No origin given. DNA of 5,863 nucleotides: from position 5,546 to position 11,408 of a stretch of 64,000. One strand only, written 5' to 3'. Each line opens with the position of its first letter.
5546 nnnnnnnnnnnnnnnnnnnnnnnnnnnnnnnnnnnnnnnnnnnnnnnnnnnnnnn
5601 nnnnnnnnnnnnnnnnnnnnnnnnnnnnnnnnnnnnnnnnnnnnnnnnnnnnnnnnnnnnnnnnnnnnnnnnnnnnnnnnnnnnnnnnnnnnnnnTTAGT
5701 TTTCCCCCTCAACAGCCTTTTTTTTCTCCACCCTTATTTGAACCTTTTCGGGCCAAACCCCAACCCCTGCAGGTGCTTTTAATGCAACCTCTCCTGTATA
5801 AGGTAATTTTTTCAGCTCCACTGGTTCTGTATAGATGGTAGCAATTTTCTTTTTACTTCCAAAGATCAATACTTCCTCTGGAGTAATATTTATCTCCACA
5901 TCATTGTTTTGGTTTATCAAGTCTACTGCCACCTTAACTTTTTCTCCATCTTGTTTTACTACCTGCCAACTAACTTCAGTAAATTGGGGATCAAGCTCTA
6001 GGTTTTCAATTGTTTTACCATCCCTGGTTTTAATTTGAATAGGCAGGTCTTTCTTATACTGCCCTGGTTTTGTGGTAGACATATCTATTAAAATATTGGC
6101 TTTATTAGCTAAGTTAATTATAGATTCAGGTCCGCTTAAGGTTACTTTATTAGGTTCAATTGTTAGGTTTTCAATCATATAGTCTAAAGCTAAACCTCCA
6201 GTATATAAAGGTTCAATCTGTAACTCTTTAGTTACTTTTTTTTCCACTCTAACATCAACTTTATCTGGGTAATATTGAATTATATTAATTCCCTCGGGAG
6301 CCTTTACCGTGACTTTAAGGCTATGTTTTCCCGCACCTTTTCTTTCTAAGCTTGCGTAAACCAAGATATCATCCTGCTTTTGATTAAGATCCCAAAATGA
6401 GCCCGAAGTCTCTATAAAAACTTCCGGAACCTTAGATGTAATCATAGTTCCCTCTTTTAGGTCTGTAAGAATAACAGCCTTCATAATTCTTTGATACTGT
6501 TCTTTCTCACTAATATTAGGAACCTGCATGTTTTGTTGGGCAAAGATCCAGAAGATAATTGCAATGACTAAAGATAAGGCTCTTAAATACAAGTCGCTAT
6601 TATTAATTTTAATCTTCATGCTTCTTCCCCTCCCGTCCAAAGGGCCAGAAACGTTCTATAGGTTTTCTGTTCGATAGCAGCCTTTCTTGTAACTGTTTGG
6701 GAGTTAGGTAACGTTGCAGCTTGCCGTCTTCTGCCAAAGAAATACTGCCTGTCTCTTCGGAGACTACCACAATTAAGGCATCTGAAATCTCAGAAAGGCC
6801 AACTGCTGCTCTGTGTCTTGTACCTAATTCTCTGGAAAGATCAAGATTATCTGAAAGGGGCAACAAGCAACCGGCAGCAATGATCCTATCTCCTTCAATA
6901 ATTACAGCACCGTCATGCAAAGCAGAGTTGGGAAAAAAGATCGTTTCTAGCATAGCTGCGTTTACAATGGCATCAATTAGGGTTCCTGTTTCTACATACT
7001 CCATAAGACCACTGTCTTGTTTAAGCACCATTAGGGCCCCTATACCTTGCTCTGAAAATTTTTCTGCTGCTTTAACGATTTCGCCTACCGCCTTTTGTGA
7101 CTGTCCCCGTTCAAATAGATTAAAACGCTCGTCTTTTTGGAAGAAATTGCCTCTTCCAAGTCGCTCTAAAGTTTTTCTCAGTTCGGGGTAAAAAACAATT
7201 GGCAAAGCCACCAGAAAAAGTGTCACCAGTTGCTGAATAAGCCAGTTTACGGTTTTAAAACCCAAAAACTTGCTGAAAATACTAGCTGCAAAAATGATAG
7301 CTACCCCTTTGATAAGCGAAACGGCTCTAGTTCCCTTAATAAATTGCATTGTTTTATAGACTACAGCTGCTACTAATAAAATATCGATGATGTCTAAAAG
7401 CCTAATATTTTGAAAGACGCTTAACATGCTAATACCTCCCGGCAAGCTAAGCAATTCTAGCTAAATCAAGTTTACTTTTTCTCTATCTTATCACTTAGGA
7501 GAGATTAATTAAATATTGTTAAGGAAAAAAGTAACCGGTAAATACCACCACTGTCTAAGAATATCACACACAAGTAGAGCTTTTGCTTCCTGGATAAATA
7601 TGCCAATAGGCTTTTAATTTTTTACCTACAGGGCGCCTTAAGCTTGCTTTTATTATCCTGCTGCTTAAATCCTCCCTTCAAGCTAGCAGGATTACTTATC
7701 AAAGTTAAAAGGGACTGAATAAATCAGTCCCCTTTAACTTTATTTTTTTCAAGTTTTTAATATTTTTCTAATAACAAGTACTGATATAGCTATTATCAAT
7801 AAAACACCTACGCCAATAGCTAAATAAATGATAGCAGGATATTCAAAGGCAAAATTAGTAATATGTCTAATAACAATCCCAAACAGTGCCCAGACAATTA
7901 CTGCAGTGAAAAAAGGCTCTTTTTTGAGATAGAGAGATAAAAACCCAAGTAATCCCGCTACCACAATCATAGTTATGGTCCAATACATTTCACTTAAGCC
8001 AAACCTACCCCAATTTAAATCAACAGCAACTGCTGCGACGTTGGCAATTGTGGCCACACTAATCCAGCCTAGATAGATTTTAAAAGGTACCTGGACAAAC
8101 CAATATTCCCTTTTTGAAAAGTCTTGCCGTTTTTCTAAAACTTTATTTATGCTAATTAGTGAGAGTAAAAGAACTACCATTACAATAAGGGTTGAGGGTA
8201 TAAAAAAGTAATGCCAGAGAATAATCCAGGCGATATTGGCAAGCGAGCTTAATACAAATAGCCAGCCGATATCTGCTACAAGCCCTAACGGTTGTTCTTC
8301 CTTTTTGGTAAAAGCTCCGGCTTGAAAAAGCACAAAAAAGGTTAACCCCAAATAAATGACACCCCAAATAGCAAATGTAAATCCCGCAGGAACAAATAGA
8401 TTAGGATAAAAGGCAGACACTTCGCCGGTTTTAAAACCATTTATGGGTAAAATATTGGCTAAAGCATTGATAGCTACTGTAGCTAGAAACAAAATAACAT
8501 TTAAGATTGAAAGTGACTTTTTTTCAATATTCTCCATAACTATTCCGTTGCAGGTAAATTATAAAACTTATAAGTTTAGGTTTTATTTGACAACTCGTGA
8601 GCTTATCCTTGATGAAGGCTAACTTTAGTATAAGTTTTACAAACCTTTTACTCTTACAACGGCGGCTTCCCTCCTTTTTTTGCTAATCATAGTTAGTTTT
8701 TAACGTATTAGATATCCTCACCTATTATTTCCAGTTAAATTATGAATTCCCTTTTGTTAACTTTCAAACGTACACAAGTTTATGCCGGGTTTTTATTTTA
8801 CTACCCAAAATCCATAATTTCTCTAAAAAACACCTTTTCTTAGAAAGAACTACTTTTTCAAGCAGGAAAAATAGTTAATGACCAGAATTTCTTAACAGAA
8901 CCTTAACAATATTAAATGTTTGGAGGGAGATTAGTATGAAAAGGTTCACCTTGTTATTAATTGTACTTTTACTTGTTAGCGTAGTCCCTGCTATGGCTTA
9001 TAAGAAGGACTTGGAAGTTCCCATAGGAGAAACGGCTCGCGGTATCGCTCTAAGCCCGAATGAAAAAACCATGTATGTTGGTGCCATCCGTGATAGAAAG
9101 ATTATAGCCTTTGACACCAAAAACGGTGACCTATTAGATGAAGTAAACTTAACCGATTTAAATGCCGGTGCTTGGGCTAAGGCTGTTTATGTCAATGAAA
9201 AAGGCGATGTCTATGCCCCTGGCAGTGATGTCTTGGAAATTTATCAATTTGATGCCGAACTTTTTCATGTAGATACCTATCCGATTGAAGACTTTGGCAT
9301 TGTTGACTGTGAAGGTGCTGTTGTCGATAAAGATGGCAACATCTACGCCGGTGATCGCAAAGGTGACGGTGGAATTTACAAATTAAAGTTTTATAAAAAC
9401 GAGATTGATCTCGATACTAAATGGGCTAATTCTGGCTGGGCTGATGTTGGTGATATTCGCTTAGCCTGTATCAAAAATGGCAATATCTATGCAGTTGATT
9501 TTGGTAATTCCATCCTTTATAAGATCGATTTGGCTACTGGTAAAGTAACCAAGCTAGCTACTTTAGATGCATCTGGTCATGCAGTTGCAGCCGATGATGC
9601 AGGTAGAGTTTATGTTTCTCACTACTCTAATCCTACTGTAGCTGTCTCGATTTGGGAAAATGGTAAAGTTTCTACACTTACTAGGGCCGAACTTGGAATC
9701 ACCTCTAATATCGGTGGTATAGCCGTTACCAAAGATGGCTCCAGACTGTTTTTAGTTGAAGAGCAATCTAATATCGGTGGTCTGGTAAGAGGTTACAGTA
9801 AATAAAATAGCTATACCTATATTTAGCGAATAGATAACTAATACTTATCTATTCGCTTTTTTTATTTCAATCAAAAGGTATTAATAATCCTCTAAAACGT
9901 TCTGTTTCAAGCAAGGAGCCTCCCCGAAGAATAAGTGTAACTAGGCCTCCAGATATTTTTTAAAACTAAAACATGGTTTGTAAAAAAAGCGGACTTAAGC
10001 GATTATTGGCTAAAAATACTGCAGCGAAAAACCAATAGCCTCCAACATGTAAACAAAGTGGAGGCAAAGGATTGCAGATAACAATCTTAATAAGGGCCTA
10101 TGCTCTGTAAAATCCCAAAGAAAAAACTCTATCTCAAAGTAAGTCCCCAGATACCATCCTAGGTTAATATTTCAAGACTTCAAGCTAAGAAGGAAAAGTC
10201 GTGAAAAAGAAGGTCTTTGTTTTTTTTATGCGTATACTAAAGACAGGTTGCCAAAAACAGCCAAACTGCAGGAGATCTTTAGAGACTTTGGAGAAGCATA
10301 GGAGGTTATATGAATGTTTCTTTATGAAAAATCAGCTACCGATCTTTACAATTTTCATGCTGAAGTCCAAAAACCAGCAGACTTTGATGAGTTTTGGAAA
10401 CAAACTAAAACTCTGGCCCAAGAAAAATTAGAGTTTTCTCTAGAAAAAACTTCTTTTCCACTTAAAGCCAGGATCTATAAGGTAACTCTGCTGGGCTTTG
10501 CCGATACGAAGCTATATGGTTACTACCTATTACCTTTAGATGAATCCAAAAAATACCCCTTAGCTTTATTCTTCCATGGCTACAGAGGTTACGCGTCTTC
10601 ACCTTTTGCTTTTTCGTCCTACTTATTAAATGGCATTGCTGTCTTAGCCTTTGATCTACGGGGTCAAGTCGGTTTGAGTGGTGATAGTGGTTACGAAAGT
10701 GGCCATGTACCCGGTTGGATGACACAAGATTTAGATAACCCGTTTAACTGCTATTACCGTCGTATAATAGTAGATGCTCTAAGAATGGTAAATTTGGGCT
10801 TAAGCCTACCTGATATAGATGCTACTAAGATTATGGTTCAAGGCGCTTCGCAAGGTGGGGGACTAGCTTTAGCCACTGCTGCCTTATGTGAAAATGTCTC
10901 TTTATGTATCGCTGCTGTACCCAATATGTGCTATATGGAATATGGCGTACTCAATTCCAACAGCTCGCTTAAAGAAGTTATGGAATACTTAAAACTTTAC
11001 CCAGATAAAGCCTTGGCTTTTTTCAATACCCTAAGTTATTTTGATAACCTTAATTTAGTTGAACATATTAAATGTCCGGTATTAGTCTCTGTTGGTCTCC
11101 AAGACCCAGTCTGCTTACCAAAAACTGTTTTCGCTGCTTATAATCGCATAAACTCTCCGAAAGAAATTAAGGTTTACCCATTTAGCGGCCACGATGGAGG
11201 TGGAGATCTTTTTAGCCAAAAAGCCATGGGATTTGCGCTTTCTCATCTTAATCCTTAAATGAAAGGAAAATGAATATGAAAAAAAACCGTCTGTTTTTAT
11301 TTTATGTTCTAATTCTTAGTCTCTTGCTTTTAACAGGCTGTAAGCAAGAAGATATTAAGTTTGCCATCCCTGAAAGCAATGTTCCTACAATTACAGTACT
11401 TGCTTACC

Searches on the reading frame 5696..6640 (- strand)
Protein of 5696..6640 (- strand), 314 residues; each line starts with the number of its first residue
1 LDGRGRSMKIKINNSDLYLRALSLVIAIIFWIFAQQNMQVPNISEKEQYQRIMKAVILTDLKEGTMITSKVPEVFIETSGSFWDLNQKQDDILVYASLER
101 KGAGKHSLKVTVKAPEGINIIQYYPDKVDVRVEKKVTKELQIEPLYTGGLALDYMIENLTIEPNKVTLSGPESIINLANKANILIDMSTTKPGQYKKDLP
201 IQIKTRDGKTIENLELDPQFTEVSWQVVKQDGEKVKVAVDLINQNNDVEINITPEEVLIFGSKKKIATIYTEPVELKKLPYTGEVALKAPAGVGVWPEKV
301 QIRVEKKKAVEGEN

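Call 19: search_protein_families(library=pfam, proteins=[window:5696-6640:-], max_evalue=0.001)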
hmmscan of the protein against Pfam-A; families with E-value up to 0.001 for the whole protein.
window:5696-6640:- (314 aa): 1 family
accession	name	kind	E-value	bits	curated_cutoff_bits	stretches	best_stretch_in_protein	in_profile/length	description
PF07949.17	YbbR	-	2.7e-13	50.5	22.3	1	144-223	6-79/81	YbbR-like protein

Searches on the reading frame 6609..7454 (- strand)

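Call 19: search_protein_families(library=pfam, proteins=[window:6609-7454:-], max_evalue=0.001)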
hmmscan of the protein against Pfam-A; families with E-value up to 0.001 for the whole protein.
window:6609-7454:- (281 aa): 2 families
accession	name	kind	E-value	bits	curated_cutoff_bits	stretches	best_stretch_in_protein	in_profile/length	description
PF02457.21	DAC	-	7e-43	145.4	27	1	128-246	2-119/119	DisA bacterial checkpoint controller nucleotide-binding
PF19293.4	CdaA_N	-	3.3e-07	30.8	23.8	1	15-91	3-80/81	CdaA N-terminal transmembrane domain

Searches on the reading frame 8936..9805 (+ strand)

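Call 19: search_protein_families(library=pfam, proteins=[window:8936-9805:+], max_evalue=0.001)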
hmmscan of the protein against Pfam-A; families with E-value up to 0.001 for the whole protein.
window:8936-9805:+ (289 aa): 2 families
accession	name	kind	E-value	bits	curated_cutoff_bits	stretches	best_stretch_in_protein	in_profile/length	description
PF13360.13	PQQ_2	-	0.00013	22.1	27.6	0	42-204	72-229/233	Outer membrane protein assembly factor BamB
PF08450.18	SGL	-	0.00022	21.4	26.3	0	35-68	137-171/246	SMP-30/Gluconolactonase/LRE-like region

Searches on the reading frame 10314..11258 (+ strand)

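Call 77: search_protein_families(library=pfam, proteins=[window:10314-11258:+], max_evalue=0.00001)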
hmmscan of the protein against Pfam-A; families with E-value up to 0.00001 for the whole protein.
window:10314-11258:+ (314 aa): 3 families
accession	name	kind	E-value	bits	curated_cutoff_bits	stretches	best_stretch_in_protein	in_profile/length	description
PF05448.18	AXE1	-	3.6e-72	243.3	21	1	5-308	5-318/321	Acetyl xylan esterase (AXE1)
PF00326.27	Peptidase_S9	-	5.6e-08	33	22.6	1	164-300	57-194/213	Prolyl oligopeptidase family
PF12146.15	Hydrolase_4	-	7.2e-08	32.5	27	0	248-294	186-233/239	Serine aminopeptidase, S33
